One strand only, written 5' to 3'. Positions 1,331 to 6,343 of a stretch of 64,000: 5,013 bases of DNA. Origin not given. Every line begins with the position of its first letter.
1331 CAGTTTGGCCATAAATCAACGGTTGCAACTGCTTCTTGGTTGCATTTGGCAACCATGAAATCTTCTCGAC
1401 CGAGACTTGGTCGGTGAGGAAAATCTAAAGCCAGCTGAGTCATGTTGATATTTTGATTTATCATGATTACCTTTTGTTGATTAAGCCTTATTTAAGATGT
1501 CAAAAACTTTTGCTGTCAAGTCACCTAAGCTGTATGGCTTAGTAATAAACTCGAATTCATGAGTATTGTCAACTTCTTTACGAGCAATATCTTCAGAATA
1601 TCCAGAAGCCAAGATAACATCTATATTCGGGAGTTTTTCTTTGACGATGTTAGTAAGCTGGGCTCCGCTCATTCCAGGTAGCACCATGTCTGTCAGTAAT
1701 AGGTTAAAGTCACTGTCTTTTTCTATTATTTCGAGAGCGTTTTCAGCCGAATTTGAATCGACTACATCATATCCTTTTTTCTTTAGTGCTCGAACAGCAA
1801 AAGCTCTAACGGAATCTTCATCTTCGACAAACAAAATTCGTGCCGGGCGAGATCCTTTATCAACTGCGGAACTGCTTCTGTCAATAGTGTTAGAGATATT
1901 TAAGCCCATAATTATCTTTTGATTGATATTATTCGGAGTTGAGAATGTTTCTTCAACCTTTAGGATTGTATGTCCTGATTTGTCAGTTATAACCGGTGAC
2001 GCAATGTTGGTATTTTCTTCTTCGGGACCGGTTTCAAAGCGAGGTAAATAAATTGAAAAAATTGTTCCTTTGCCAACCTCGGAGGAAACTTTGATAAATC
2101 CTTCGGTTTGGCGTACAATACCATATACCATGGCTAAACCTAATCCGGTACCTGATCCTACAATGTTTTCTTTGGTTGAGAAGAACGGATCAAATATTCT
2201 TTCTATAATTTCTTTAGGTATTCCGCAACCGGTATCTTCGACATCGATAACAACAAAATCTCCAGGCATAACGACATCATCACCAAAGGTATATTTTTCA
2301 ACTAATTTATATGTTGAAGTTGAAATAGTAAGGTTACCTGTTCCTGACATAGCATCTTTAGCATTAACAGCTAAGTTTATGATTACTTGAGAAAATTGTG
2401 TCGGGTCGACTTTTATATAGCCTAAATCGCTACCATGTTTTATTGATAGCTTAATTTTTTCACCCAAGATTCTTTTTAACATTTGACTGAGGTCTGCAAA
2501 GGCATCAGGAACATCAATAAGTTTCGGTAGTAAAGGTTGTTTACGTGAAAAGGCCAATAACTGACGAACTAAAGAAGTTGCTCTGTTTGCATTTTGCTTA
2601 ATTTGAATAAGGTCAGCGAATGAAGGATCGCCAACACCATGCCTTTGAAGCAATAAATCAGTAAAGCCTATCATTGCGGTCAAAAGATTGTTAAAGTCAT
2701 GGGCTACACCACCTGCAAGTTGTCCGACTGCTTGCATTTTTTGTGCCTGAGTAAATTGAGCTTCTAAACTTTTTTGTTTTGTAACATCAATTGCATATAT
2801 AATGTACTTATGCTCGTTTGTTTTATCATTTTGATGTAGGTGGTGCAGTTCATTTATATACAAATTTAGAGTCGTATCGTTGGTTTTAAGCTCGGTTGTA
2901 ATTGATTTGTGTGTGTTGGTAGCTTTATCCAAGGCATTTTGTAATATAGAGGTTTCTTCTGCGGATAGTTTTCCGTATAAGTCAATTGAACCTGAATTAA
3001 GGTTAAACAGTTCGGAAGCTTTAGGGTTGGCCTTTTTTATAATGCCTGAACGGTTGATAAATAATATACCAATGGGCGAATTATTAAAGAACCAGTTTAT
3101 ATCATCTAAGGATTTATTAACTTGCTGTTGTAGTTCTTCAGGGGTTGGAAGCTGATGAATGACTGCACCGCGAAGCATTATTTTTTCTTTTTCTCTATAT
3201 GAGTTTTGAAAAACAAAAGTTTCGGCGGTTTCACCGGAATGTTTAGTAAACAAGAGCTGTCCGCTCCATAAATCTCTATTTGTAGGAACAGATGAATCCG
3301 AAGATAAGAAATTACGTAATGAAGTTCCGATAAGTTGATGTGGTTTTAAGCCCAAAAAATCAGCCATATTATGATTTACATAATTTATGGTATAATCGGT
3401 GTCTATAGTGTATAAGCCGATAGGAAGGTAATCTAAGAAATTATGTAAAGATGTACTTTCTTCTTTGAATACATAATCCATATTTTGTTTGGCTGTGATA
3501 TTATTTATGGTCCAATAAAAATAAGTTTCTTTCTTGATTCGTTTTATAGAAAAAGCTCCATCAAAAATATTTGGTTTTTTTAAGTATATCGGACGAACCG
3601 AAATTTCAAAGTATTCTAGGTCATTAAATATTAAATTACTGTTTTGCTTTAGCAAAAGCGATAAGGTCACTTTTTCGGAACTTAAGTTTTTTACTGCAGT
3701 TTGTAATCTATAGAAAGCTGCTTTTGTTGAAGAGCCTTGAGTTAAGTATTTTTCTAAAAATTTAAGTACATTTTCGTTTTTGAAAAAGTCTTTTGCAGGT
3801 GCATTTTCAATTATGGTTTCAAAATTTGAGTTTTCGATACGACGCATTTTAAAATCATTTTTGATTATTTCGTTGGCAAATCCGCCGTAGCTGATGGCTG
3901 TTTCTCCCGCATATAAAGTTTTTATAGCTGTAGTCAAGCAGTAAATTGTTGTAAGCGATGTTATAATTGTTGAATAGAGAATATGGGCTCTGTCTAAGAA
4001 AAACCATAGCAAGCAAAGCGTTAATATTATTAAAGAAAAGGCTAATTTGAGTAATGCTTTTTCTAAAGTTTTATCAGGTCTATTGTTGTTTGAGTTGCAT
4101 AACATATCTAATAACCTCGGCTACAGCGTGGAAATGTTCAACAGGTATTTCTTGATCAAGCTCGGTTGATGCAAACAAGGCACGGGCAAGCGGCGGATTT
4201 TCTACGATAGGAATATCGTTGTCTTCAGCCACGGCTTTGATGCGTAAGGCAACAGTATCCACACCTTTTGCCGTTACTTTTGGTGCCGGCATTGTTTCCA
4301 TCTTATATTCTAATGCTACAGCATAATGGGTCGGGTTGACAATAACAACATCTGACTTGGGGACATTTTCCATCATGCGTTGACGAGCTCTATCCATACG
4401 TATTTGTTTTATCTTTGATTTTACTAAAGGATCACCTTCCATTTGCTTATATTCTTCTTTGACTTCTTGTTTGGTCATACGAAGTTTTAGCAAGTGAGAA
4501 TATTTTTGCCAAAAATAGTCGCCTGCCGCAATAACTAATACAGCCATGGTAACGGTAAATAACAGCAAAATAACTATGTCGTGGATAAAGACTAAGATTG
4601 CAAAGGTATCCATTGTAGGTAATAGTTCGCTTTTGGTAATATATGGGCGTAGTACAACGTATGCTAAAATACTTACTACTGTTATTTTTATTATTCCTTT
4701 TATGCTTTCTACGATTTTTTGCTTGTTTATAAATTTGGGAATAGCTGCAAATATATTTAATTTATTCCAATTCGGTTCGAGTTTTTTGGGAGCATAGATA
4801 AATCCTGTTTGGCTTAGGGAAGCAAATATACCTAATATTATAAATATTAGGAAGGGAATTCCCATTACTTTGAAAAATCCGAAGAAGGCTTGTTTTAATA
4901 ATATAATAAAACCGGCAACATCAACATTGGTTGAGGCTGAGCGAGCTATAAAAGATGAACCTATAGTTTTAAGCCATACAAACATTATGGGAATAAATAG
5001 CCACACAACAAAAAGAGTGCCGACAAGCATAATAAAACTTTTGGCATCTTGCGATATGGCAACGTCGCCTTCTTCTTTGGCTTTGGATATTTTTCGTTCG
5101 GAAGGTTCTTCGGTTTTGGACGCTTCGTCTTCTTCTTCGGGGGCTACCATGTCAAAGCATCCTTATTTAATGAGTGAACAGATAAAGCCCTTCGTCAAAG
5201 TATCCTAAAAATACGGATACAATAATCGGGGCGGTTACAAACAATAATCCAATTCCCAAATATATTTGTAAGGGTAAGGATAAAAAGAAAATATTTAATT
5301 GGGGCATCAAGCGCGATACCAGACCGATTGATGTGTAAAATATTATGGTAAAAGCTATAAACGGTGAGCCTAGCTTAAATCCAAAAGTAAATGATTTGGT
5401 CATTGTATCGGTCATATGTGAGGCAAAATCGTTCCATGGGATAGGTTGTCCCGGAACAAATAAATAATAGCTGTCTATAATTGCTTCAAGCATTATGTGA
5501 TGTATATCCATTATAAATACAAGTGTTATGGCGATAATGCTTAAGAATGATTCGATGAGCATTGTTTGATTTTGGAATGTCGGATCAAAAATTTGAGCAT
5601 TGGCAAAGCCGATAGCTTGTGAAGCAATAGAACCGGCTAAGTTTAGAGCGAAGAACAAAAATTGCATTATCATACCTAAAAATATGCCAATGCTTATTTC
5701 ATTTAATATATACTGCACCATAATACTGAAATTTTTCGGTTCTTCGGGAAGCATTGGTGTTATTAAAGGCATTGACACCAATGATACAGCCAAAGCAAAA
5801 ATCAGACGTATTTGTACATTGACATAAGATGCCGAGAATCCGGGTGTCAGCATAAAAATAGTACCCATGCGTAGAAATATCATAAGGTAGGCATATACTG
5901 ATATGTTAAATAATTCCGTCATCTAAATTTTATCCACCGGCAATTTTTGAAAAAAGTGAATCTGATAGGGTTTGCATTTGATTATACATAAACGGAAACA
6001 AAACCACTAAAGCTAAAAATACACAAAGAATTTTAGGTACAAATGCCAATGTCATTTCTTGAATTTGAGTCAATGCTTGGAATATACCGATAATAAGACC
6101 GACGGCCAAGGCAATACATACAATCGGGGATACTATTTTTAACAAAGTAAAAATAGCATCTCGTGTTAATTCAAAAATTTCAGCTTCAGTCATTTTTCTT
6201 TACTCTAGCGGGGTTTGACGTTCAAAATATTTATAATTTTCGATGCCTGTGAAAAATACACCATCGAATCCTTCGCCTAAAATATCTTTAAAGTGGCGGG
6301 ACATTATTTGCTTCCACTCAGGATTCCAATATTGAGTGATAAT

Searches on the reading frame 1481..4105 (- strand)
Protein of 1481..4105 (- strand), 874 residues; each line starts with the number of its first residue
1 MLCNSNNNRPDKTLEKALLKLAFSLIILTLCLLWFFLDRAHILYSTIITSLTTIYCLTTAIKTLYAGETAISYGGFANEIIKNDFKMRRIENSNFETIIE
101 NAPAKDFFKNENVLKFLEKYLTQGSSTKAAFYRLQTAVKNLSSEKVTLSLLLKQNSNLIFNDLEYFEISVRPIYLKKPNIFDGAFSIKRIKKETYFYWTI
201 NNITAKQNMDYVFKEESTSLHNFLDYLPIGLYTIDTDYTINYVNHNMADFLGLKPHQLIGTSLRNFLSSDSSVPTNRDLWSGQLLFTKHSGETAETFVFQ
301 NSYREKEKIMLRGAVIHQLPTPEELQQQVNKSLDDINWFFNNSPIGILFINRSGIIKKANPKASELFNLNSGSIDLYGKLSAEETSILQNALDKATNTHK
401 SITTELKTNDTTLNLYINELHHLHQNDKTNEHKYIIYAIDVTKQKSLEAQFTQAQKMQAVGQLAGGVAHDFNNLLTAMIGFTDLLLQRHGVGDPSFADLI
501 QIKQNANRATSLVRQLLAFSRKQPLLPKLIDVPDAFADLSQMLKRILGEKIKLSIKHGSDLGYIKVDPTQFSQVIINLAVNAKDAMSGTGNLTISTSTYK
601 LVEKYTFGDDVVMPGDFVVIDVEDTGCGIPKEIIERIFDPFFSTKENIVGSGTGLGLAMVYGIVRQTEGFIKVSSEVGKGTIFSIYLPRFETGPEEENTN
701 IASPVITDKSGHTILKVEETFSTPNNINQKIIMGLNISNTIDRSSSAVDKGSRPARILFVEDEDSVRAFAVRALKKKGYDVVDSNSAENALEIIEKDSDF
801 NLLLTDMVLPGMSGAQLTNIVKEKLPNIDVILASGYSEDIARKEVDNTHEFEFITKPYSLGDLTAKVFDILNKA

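Call 6: search_protein_families(library=pfam, proteins=[window:1481-4105:-])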
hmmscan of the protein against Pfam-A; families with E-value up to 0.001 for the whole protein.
window:1481-4105:- (874 aa): 10 families
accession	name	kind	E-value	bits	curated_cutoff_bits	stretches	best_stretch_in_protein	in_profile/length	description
PF02518.31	HATPase_c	-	6.6e-23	81.7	26.4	1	567-689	2-109/111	Histidine kinase-, DNA gyrase B-, and HSP90-like ATPase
PF00072.30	Response_reg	-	1.6e-17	64.1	30.2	1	757-867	1-110/111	Response regulator receiver domain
PF08448.16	PAS_4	-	1.5e-11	45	23.1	1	224-271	1-48/110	PAS fold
PF00989.32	PAS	-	3.9e-11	43.4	22.6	1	221-290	4-73/113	PAS fold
PF00512.31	HisKA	-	7.3e-09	36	26.9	1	461-523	3-64/66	His Kinase A (phospho-acceptor) domain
PF13188.13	PAS_8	-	2.2e-08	34.2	21.8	0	339-370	6-37/65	PAS domain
PF13426.13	PAS_9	-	1.6e-07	31.9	27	1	231-282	4-56/103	PAS domain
PF21370.4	PAS_GdpP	-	8.6e-06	26.5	27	0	226-265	11-48/90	Cyclic-di-AMP phosphodiesterase GdpP-like, PAS domain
PF13596.12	PAS_10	-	1.2e-05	26.3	22.1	0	336-374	1-39/106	PAS domain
PF24820.1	Diguanyl_cycl_sensor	-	0.00012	22.4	28.1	0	231-270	9-48/109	Diguanylate cyclase-like sensor domain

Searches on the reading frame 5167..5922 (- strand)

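Call 6: search_protein_families(library=pfam, proteins=[window:5167-5922:-])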
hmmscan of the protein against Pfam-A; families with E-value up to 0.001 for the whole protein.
window:5167-5922:- (251 aa): 1 family
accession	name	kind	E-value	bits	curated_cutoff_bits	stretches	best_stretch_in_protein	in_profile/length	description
PF01311.25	Bac_export_1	-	2.3e-56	191.4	27.8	1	10-244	2-229/230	Bacterial export proteins, family 1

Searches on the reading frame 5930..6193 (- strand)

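Call 6: search_protein_families(library=pfam, proteins=[window:5930-6193:-])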
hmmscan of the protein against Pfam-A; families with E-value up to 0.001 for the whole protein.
window:5930-6193:- (87 aa): 2 families
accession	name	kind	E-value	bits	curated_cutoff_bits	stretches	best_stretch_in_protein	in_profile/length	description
PF01313.24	Bac_export_3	-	5.3e-27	94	25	1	6-75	2-71/74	Bacterial export proteins, family 3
PF01311.25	Bac_export_1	-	7.7e-05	22.8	27.8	1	6-78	155-228/230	Bacterial export proteins, family 1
